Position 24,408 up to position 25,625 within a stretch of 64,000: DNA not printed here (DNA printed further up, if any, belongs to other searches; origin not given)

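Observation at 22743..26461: Aminoacyl-carrier-protein cassette with a truncated SerRS-like aa:CP ligase inside a polysaccharide locus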

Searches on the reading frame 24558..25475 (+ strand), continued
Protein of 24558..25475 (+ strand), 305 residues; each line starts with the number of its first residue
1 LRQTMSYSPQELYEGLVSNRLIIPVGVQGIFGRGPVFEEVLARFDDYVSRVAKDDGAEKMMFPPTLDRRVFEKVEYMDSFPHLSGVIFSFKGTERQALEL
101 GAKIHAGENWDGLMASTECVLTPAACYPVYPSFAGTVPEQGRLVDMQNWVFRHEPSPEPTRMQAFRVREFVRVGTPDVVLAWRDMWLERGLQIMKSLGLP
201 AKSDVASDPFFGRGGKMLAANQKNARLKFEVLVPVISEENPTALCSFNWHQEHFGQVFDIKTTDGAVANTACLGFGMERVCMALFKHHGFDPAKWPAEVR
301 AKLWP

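Call 37: search_solved_structures(query=L001:11893-14343:+, max_evalue=0.001, show_alignments=1)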
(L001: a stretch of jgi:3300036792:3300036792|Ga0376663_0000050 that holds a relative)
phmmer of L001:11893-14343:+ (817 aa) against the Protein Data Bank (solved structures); distinct sequences matched with E-value up to 0.001: 26.
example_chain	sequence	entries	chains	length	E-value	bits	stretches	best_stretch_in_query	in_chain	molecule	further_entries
5n6u_A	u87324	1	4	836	1.8e-54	188.4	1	77-673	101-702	Beta-mannosidase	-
7op6_A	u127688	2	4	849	5.1e-49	170.3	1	72-805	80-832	Beta-mannosidase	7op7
2vjx_A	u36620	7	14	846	5.7e-49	170.2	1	72-805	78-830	BETA-MANNOSIDASE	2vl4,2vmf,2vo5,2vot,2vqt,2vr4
2je8_A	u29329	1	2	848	5.8e-49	170.2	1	72-805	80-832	BETA-MANNOSIDASE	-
2wbk_A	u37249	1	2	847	1.1e-48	169.2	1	72-805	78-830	BETA-MANNOSIDASE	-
2vqu_A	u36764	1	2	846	5e-47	163.8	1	72-805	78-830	BETA-MANNOSIDASE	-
6bye_A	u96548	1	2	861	1.7e-45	158.7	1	77-790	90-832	Beta-mannosidase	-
6byc_A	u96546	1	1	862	1.7e-45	158.7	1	77-790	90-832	Beta-mannosidase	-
6byg_A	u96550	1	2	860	6.2e-45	156.8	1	77-790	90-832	Beta-mannosidase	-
6byi_A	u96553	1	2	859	1.5e-44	155.6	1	77-790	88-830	Beta-mannosidase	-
6ddt_A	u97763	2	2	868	2.9e-35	124.8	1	78-660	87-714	Beta-mannosidase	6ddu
9nfe_A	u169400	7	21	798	5.5e-32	114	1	63-641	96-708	Glycoside hydrolase family 2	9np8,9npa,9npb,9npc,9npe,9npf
9np9_A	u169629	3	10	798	1e-31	113.1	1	63-641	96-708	Glycoside hydrolase family 2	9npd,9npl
9npn_A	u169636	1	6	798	1.5e-31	112.6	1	63-641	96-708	Glycoside hydrolase family 2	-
4cvu_A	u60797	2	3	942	4.1e-16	61.5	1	219-463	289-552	BETA-MANNOSIDASE | BETA-MANNOSIDASE GH2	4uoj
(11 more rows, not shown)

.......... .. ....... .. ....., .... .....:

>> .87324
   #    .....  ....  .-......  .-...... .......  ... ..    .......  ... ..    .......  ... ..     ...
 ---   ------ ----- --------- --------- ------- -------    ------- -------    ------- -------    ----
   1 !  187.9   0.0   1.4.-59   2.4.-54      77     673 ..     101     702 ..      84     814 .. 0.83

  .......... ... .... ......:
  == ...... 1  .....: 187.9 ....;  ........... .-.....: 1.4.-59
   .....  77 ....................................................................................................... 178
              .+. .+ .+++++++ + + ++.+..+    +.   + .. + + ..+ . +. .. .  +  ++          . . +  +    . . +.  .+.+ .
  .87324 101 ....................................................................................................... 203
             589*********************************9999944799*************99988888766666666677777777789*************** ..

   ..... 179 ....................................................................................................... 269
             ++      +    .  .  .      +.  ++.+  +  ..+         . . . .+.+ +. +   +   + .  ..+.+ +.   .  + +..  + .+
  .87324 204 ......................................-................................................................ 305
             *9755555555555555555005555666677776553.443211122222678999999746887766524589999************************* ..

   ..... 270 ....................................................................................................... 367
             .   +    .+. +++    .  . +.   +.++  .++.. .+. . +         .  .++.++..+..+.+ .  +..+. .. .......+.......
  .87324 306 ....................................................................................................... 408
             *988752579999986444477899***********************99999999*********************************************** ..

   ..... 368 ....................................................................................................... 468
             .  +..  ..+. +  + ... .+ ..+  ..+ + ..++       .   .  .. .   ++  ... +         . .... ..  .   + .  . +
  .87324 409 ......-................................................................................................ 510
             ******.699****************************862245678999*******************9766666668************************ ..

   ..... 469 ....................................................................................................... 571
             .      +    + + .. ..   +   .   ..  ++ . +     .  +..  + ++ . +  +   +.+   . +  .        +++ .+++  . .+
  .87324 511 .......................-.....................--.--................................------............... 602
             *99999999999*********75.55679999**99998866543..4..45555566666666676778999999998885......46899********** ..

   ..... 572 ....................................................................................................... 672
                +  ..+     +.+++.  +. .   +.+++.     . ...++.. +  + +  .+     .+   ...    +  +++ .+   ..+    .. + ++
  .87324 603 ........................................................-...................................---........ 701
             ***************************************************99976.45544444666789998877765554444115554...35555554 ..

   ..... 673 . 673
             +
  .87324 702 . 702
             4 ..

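Call 42: search_protein_families(library=pfam, proteins=[L001:11893-14343:+, L007:14464-15126:-, L011:13902-15077:+], max_evalue=0.01)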
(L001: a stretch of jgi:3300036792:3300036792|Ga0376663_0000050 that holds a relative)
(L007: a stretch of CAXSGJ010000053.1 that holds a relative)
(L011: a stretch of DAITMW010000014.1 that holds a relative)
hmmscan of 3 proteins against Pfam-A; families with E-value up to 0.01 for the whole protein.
L001:11893-14343:+ (817 aa): 1 family
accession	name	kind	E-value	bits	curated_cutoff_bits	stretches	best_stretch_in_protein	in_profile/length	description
PF22666.2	Glyco_hydro_2_N2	-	5.2e-15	56.3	27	1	60-175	47-167/167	Glycosyl hydrolase 2 galactose-binding domain-like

L007:14464-15126:- (220 aa): 6 families
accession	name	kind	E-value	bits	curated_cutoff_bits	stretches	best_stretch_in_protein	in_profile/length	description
PF02230.22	Abhydrolase_2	-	1.4e-14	54.9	23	1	14-217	11-213/217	Phospholipase/Carboxylesterase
PF00975.26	Thioesterase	-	2e-06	28.6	26.4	1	85-139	40-94/226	Thioesterase domain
PF12146.15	Hydrolase_4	-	0.00045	20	27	1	93-146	58-111/239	Serine aminopeptidase, S33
PF00561.26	Abhydrolase_1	-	0.00053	20.2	25.8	1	18-152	1-105/245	alpha/beta hydrolase fold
PF12697.13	Abhydrolase_6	-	0.00098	20.3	26.3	1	20-192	1-149/217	Alpha/beta hydrolase family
PF03959.19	FSH1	-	0.0033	17.6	21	1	63-206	70-202/211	Serine hydrolase (FSH1)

L011:13902-15077:+ (391 aa): 1 family
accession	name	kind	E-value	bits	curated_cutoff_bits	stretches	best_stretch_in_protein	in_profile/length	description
PF01757.29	Acyl_transf_3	-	7.4e-26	91.4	31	1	20-360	4-325/326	Acyltransferase domain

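Call 81: find_encoding_contigs(protein=P0026, flank=10000, max_places=1)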
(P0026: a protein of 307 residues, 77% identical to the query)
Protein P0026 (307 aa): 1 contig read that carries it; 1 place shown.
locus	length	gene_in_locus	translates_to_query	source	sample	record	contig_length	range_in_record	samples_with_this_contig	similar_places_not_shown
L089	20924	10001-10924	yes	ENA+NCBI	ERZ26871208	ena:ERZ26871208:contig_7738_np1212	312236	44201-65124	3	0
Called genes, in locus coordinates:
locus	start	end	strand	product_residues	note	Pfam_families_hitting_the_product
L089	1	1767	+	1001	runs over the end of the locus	PF03808:Glyco_tran_WecG, PF00132:Hexapep (weak)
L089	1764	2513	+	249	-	PF00132:Hexapep (weak)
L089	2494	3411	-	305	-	PF00990:GGDEF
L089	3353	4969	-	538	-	PF00535:Glycos_transf_2, PF10111:Glyco_tranf_2_2, PF13641:Glyco_tranf_2_3, PF13632:Glyco_trans_2_3 (weak), PF00132:Hexapep (weak)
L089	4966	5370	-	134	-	-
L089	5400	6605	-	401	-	PF13506:Glyco_transf_21 (faint), PF00535:Glycos_transf_2, PF13641:Glyco_tranf_2_3, PF13632:Glyco_trans_2_3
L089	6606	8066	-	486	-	-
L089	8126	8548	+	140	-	PF01648:ACPS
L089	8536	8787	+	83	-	PF00550:PP-binding (weak)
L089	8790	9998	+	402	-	PF02771:Acyl-CoA_dh_N, PF00441:Acyl-CoA_dh_1, PF08028:Acyl-CoA_dh_2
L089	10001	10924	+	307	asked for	-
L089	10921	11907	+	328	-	PF08893:DUF1839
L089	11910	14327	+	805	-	PF22666:Glyco_hydro_2_N2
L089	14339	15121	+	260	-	PF13649:Methyltransf_25, PF13847:Methyltransf_31 (weak), PF08241:Methyltransf_11, PF08242:Methyltransf_12 (weak)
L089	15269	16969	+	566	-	PF00561:Abhydrolase_1 (weak), PF12146:Hydrolase_4, PF12697:Abhydrolase_6 (weak)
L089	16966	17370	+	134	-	PF00583:Acetyltransf_1, PF13673:Acetyltransf_10, PF13508:Acetyltransf_7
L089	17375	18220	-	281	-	PF02129:Peptidase_S15, PF00561:Abhydrolase_1 (weak), PF12146:Hydrolase_4, PF12697:Abhydrolase_6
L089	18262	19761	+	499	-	PF01943:Polysacc_synt, PF13440:Polysacc_synt_3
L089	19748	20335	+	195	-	PF02563:Poly_export, PF10531:SLBB, PF22461:SLBB_2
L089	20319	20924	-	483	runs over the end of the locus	PF04932:Wzy_C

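Call 82: find_encoding_contigs(protein=P0118, flank=10000, max_places=1)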
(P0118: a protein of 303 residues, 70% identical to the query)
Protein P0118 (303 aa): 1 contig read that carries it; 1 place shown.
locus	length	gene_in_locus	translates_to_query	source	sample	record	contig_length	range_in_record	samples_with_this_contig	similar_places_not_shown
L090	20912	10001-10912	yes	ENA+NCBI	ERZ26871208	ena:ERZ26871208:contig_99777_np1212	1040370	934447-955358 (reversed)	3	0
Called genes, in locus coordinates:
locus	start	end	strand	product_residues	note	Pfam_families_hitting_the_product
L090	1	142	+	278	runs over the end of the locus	PF01926:MMR_HSR1, PF02421:FeoB_N (weak)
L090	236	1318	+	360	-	PF01163:RIO1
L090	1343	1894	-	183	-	PF04238:DUF420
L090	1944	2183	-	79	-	-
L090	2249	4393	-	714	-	PF01590:GAF, PF13185:GAF_2, PF13492:GAF_3 (faint), PF01590:GAF (weak), PF13185:GAF_2, PF00990:GGDEF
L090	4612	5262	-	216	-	-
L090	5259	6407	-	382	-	PF02384:N6_Mtase, PF05175:MTS (weak), PF01170:UPF0020 (faint)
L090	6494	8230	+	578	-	PF00171:Aldedh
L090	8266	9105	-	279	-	PF00535:Glycos_transf_2, PF10111:Glyco_tranf_2_2 (weak), PF13641:Glyco_tranf_2_3, PF13632:Glyco_trans_2_3 (weak)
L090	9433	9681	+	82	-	-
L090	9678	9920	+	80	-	PF00550:PP-binding (weak)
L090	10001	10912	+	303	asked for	-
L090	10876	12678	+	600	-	PF01738:DLH (faint), PF02129:Peptidase_S15 (faint), PF12146:Hydrolase_4, PF12697:Abhydrolase_6 (weak), PF00561:Abhydrolase_1 (weak), PF12697:Abhydrolase_6 (weak)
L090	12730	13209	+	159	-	PF01272:GreA_GreB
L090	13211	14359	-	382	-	PF07969:Amidohydro_3 (faint), PF01979:Amidohydro_1 (weak)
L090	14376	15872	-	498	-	PF02366:PMT (weak)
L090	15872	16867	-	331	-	PF00535:Glycos_transf_2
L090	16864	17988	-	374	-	PF13439:Glyco_transf_4, PF13579:Glyco_trans_4_4, PF00534:Glycos_transf_1, PF13692:Glyco_trans_1_4, PF13524:Glyco_trans_1_2 (weak)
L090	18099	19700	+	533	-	PF03065:Glyco_hydro_57, PF09210:BE_C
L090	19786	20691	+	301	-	PF00701:DHDPS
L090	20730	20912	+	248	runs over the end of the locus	PF01113:DapB_N, PF05173:DapB_C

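Call 85: list_cluster_members(proteins=[P0121, window:24570-25472:+, window:24558-25472:+])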
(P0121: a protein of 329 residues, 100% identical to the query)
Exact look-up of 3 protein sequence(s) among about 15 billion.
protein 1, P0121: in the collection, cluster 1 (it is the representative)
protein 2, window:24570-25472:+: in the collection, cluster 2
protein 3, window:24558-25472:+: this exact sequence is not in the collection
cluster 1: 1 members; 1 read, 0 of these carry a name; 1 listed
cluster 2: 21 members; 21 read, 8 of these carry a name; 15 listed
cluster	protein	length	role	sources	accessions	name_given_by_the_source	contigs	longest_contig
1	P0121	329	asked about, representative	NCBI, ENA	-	-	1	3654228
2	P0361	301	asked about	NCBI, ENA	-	-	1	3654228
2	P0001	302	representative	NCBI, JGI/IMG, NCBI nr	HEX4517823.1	MAG TPA: amino acid--[acyl-carrier-protein] ligase [Polyangiaceae bacterium] | seryl-tRNA synthetase | amino acid--[acyl-carrier-protein] ligase [Polyangiaceae bacterium]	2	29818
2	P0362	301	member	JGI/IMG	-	seryl-tRNA synthetase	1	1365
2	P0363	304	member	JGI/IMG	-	seryl-tRNA synthetase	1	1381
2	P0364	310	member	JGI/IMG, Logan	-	seryl-tRNA synthetase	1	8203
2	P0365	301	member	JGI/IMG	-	seryl-tRNA synthetase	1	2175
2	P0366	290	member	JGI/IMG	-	seryl-tRNA synthetase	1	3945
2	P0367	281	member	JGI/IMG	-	seryl-tRNA synthetase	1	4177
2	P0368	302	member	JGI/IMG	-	seryl-tRNA synthetase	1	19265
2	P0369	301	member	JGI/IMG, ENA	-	-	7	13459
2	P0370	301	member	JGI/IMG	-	-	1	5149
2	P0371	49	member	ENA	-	-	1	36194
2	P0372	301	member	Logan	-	-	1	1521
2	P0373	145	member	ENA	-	-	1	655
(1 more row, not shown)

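Call 96: search_protein_families(library=ncbifam, proteins=[L001:11893-14343:+, L001:16508-18631:-], max_evalue=0.001)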
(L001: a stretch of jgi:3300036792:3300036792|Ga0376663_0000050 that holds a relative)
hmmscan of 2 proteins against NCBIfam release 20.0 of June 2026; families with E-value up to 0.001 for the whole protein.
L001:11893-14343:+ (817 aa): 2 families
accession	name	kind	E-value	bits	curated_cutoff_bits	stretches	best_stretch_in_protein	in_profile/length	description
NF041463.1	GalB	equivalog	4.2e-06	24.9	900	1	234-413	305-483/869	beta-galactosidase GalB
NF041462.1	GalA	equivalog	4e-05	21.9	900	1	238-363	250-368/763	beta-galactosidase GalA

L001:16508-18631:- (707 aa): 8 families
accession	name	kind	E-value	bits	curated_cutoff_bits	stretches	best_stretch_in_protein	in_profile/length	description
TIGR01686.1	FkbH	subfamily_domain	1.1e-90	304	146.65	1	354-680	2-319/323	FkbH domain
TIGR01681.1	HAD-SF-IIIC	subfamily_domain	2e-18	67.5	35.75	1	356-479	1-130/132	HAD-IIIC family phosphatase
TIGR03570.1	NeuD_NnaD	subfamily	4.9e-06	26.3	160.8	1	57-129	118-186/202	NeuD/PglB/VioB family sugar acetyltransferase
NF002060.0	PRK00892.1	subfamily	2.9e-05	23.3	207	1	51-129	108-182/345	UDP-3-O-(3-hydroxymyristoyl)glucosamine N-acyltransferase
TIGR01853.1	lipid_A_lpxD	equivalog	3.7e-05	22.8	242.5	1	57-116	123-178/325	UDP-3-O-(3-hydroxymyristoyl)glucosamine N-acyltransferase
NF050158.1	CarbAnhydGPos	equivalog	0.00019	21.1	250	1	57-144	49-141/172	gamma carbonic anhydrase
NF010938.0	PRK14358.1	equivalog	0.00047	18.8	500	1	55-131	269-345/481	bifunctional N-acetylglucosamine-1-phosphate uridyltransferase/glucosamine-1-phosphate acetyltransferase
NF007797.0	PRK10502.1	subfamily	0.00094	18.9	192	0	56-132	72-155/183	WcaF family extracellular polysaccharide biosynthesis acetyltransferase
